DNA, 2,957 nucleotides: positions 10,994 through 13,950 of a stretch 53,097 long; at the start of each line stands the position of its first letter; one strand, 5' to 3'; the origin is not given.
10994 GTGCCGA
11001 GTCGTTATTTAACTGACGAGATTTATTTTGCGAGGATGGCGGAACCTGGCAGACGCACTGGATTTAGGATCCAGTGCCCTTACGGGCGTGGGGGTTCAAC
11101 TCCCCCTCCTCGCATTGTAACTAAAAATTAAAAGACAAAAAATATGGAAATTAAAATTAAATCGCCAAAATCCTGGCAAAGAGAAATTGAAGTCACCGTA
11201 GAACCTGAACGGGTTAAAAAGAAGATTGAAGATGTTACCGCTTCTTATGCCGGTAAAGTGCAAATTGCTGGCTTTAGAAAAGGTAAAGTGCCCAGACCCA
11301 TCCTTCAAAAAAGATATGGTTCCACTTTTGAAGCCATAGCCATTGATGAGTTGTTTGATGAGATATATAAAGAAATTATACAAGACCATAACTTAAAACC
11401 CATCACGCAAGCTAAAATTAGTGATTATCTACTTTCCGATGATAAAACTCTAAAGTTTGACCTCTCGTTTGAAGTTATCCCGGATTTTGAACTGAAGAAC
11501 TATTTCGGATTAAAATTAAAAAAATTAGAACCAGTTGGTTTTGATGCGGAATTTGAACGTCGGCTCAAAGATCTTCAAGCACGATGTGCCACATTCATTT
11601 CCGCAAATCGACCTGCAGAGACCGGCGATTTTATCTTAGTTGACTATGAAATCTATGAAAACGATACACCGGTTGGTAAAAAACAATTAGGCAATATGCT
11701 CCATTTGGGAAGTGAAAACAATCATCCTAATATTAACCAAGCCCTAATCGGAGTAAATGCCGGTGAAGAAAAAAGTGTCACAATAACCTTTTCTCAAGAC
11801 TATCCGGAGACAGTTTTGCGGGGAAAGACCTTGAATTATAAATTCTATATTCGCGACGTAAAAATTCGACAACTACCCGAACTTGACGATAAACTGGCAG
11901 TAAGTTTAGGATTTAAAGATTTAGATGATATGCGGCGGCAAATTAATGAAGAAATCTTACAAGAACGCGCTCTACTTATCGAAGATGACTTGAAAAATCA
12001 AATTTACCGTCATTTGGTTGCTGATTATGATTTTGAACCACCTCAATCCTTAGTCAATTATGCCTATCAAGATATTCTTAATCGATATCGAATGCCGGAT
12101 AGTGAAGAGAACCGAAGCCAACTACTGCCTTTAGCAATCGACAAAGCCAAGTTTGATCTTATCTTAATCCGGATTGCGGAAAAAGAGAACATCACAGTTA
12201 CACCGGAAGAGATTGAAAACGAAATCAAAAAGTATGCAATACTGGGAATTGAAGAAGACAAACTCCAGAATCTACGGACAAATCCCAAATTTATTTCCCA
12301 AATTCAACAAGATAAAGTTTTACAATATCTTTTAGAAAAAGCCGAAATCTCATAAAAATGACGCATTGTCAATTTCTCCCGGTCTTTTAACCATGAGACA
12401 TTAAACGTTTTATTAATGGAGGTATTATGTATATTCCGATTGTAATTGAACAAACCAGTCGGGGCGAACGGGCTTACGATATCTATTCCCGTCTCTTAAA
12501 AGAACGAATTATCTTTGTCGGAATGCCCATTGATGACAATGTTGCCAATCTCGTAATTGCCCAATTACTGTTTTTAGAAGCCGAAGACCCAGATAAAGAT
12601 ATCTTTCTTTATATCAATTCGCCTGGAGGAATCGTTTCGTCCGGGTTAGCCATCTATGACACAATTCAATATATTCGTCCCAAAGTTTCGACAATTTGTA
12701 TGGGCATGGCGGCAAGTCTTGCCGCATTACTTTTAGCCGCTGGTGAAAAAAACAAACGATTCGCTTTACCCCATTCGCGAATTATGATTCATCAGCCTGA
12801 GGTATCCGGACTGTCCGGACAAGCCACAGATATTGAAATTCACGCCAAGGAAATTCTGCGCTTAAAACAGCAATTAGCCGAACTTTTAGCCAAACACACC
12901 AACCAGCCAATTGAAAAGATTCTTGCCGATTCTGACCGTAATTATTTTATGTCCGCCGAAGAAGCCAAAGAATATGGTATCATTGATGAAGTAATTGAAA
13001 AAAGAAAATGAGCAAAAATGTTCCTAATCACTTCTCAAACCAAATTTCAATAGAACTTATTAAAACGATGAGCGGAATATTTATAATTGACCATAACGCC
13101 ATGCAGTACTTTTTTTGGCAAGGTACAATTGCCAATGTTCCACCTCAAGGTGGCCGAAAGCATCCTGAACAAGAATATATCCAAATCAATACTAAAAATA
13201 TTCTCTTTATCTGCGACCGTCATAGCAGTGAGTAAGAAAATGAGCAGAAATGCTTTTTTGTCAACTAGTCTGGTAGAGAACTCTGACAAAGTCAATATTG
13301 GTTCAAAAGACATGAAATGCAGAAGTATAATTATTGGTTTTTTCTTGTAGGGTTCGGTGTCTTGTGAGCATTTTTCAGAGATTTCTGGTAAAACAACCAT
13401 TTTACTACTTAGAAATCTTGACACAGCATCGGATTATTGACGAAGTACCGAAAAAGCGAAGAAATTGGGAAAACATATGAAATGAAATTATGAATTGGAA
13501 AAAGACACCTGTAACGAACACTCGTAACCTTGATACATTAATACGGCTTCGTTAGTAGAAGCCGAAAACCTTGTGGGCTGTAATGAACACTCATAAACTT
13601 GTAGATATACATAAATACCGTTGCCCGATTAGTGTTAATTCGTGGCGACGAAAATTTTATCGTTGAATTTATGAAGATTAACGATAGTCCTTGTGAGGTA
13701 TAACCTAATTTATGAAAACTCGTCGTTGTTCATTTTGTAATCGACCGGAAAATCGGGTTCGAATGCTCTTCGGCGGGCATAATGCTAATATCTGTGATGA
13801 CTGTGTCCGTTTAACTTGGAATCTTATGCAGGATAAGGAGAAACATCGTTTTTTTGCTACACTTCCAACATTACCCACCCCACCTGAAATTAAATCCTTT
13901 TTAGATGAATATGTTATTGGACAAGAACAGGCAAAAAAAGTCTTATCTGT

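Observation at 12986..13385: Intergenic cassette at two loci with near-identical arms but unrelated, coding-derived cores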

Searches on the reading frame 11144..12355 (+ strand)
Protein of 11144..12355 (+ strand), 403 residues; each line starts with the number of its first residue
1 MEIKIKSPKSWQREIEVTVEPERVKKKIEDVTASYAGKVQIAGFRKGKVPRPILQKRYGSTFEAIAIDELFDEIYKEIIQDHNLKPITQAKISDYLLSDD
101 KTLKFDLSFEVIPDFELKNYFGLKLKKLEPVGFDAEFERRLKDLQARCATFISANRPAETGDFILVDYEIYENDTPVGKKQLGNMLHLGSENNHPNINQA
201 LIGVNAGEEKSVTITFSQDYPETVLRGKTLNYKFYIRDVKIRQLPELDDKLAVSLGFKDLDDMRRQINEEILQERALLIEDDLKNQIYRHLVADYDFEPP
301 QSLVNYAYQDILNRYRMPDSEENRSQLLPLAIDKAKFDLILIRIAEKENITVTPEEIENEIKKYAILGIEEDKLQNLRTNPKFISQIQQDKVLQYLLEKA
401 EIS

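Call 12: search_protein_families(library=pfam, proteins=[window:11144-12355:+])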
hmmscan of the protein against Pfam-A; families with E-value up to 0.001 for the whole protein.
window:11144-12355:+ (403 aa): 3 families
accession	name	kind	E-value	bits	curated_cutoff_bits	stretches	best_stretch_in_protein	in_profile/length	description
PF05697.18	Trigger_N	-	5.1e-35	121.3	22.2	1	1-143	1-143/144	Bacterial trigger factor protein (TF)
PF05698.19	Trigger_C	-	3.8e-11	43.8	22.7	1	260-396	2-160/162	Bacterial trigger factor protein (TF) C-terminus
PF00254.34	FKBP_C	-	3.7e-05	24.4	21.1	1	156-228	3-85/94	FKBP-type peptidyl-prolyl cis-trans isomerase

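Call 38: find_homologous_proteins(query=window:11144-12355:+, max_evalue=1e-30)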
Query window:11144-12355:+ (403 aa): 150 proteins with E <= 1e-30 among 7524 candidates; the best 120 are listed.
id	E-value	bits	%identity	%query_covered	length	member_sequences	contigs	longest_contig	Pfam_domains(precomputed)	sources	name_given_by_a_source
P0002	1.6e-259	878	100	100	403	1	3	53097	PF05697.19,PF05698.20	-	-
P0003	5.1e-251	850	97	100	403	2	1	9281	PF05697.19,PF05698.20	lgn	-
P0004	1.0e-211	721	81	100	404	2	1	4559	PF05697.19,PF05698.20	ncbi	-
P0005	8.3e-210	715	81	100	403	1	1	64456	PF05697.19,PF05698.20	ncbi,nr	ncbi:MAG: trigger factor [candidate division WOR-3 bacterium]|nr:trigger factor [candidate division 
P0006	3.2e-158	545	61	100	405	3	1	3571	PF05697.19,PF05698.20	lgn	-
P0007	8.8e-156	537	58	100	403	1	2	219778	PF05697.19,PF05698.20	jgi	jgi:trigger factor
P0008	1.7e-155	536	59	100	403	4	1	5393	PF05697.19,PF05698.20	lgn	-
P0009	1.6e-154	533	58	100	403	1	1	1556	PF05697.19,PF05698.20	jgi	jgi:trigger factor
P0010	1.7e-154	533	59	100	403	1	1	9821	PF05697.19,PF05698.20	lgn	-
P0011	2.7e-154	532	58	100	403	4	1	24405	PF05697.19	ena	-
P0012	1.3e-153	530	58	100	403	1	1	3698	PF05697.19,PF05698.20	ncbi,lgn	-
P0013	4.5e-153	528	59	100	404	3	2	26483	PF00254.35,PF05697.19,PF05698.20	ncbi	ncbi:MAG: trigger factor [candidate division WOR-3 bacterium]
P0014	5.0e-153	528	59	100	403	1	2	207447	PF05697.19,PF05698.20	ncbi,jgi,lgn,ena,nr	ncbi:MAG: trigger factor [Candidatus Latescibacteria bacterium]|nr:trigger factor [Candidatus Latesc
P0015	1.2e-152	527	57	100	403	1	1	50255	PF05697.19,PF05698.20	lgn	-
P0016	4.5e-151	521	57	100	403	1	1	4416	PF05697.19,PF05698.20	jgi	jgi:trigger factor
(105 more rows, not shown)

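Call 39: find_encoding_contigs(protein=P0003, flank=10000, max_places=4)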
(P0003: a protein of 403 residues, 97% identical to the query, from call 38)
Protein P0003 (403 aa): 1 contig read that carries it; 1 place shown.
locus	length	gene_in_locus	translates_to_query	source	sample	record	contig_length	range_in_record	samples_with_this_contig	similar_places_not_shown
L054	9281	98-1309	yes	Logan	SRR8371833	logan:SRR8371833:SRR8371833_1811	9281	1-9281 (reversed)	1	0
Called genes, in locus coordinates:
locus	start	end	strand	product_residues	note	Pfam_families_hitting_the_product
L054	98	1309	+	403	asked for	PF05697:Trigger_N, PF05698:Trigger_C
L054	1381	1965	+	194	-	PF00574:CLP_protease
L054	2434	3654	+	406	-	PF06689:zf-C4_ClpX, PF05496:RuvB_N (weak), PF07724:AAA_2, PF07728:AAA_5 (faint), PF00004:AAA, PF10431:ClpB_D2-small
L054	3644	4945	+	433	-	PF04052:TolB_N, PF26550:Tricorn_2nd, PF26549:Tricorn_N, PF07676:PD40, PF26549:Tricorn_N, PF26550:Tricorn_2nd, PF26549:Tricorn_N, PF07676:PD40, +5 more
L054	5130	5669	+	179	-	PF03266:NTPase_1, PF13173:AAA_14 (faint)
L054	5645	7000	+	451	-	PF02386:TrkH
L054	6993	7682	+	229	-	PF02254:TrkA_N, PF02737:3HCDH_N (weak), PF03446:NAD_binding_2 (weak), PF03807:F420_oxidored (faint), PF00107:ADH_zinc_N (faint), PF02080:TrkA_C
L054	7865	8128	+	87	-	PF07719:TPR_2 (weak), PF13424:TPR_12, PF13432:TPR_16 (weak), PF13414:TPR_11 (weak), PF21033:RMD1-3 (weak), PF00515:TPR_1, PF07719:TPR_2, PF13181:TPR_8 (weak), +7 more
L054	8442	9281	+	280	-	?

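Call 40: find_encoding_contigs(protein=P0005, flank=10000, max_places=4)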
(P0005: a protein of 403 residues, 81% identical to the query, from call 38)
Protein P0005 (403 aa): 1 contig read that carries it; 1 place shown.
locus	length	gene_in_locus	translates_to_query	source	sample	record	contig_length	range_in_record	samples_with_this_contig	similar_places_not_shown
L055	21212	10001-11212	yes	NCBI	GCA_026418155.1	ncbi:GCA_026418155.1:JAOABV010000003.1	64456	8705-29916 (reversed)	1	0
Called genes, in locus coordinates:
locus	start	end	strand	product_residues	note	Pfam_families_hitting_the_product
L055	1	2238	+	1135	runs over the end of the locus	-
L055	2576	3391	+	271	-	-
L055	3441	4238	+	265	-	PF04055:Radical_SAM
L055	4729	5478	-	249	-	PF01975:SurE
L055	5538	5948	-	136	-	PF02662:FlpD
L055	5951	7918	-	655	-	PF01266:DAO (weak), PF07992:Pyr_redox_2 (weak), PF12831:FAD_oxidored (faint), PF13450:NAD_binding_8 (faint), PF12797:Fer4_2 (faint), PF12838:Fer4_7, PF13237:Fer4_10 (weak), PF14697:Fer4_21 (weak), +5 more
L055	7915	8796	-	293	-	PF02754:CCG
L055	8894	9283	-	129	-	PF13183:Fer4_8, PF13187:Fer4_9, PF13534:Fer4_17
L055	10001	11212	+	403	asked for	PF05697:Trigger_N, PF05698:Trigger_C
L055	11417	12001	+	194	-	PF00574:CLP_protease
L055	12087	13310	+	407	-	PF06689:zf-C4_ClpX, PF05496:RuvB_N (faint), PF07724:AAA_2, PF07728:AAA_5 (faint), PF00004:AAA, PF10431:ClpB_D2-small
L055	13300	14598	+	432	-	PF04052:TolB_N, PF26550:Tricorn_2nd, PF26549:Tricorn_N, PF07676:PD40, PF26549:Tricorn_N, PF07676:PD40 (weak), PF26549:Tricorn_N, PF07676:PD40, +5 more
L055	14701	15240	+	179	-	PF03266:NTPase_1, PF13238:AAA_18 (weak)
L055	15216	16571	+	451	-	PF02386:TrkH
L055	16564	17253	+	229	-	PF01210:NAD_Gly3P_dh_N (faint), PF02254:TrkA_N, PF02737:3HCDH_N (weak), PF03446:NAD_binding_2 (weak), PF03807:F420_oxidored (weak), PF21799:MurD-like_N (faint), PF00107:ADH_zinc_N (faint), PF02080:TrkA_C (weak)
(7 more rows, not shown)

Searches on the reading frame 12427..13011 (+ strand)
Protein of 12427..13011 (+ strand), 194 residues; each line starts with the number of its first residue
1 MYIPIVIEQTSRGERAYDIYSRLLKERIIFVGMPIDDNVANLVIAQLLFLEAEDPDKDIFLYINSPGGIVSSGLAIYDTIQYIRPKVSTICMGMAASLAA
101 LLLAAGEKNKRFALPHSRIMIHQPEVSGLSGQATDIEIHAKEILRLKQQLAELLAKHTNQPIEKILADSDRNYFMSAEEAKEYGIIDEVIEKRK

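Call 11: find_encoding_contigs(protein=window:12427-13011:+, flank=3000, max_places=10)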
Protein window:12427-13011:+ (194 aa): 2 contigs read that carry it; 1 place shown.
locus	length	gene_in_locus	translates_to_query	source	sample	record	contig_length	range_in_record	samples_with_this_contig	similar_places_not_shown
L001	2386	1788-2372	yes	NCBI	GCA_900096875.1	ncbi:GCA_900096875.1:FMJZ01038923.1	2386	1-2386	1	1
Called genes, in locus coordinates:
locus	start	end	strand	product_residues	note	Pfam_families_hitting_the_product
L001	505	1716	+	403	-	PF05697:Trigger_N, PF05698:Trigger_C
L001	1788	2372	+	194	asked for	PF00574:CLP_protease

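Call 12: search_protein_families(library=pfam, proteins=[window:12427-13011:+])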
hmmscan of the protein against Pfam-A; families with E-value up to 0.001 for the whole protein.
window:12427-13011:+ (194 aa): 1 family
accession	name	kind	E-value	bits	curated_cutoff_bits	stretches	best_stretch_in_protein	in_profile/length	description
PF00574.28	CLP_protease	-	4.5e-86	287.8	20.2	1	12-192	2-181/182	Clp protease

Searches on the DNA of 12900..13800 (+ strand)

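Call 57: search_rna_families(source=window, start=12900, end=13800, threshold=evalue, max_evalue=1)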
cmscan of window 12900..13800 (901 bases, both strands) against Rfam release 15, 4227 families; matches with E-value up to 1: 0.
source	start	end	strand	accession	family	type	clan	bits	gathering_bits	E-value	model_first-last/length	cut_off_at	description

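Call 80: build_rna_model(alignment_id=A3, structure=none)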
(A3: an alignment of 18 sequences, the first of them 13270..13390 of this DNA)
Model R1 built from alignment A3 (18 sequences, 129 columns); structure: none (sequence only).
model positions 121; base pairs 0; branch points 0; effective number of sequences 2.82; information 0.478 bits per position. No base pairs: searches with it score sequence only.

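Call 81: search_with_rna_model(model_id=R1, sources=[window, L019, L020, L021, L025, L028, L029, L031, L036, L041, L048, L051, L053, L054, L055, L056, L057, L058, L059], max_evalue=0.1)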
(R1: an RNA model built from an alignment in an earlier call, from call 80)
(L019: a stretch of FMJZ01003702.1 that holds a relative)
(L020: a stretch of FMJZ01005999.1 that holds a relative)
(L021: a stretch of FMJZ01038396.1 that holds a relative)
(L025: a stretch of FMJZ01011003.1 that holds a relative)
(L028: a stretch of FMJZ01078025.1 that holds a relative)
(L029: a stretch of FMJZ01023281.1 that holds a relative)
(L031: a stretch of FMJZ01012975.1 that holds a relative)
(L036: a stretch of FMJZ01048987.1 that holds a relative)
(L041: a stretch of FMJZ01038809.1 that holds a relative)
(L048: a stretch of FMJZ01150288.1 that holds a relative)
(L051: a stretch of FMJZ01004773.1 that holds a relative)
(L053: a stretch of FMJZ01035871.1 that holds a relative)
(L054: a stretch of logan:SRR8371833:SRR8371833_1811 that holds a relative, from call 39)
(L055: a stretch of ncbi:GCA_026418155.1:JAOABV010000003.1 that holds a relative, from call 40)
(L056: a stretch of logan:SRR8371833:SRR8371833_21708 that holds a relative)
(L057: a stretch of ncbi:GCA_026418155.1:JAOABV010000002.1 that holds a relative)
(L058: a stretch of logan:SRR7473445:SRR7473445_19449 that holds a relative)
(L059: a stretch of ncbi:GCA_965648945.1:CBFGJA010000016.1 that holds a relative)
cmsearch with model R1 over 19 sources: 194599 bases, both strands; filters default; matches with E-value up to 0.1: 26.
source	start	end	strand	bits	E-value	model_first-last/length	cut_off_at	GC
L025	644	760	-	115.9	1.3e-34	3-119/121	-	0.34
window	13273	13387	+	114.9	2.5e-34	4-118/121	-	0.35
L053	4440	4554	+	112.8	1.1e-33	4-118/121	-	0.36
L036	4212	4328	-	111.2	3.6e-33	3-119/121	-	0.35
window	41688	41801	-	110.4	6.5e-33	4-118/121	-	0.34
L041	9644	9758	-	109.1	1.7e-32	4-119/121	-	0.37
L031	4779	4895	+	107.5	5.1e-32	3-119/121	-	0.34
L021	1309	1421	-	106.5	1e-31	5-117/121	-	0.35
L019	898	1014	+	105.2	2.7e-31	3-119/121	-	0.36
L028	7358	7473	-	105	3.1e-31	3-118/121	-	0.36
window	51460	51573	-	103.5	9.6e-31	4-118/121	-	0.33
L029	2066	2180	+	102.9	1.4e-30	4-118/121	-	0.37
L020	98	204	-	101.7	3.5e-30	5-112/121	-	0.36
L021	1423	1538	-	100.7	7e-30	3-118/121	-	0.33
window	50992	51103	-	99.3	1.9e-29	5-116/121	-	0.29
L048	6887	6990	-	90.5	1.1e-26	16-119/121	-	0.34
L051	1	92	+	75.6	4.5e-22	25-117/121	-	0.4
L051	427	545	-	70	2.5e-20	3-119/121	-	0.32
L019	787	895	+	62.9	4.3e-18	4-114/121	-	0.33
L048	44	153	-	40.7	3.4e-11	4-116/121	-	0.35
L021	6326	6438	+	40.1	5.4e-11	4-117/121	-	0.42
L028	1189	1253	+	20.2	8.5e-05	54-118/121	-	0.4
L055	2276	2347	+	11.4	0.049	34-106/121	-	0.32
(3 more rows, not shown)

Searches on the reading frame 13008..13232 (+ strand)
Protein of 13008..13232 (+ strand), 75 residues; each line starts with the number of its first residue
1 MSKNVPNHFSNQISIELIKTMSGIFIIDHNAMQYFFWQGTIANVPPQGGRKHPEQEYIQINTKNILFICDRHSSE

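Call 21: find_encoding_contigs(protein=window:13008-13232:+, flank=5000, max_places=10)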
Protein seq(75 aa) (75 aa): no gene with exactly this product is on record in the collection.
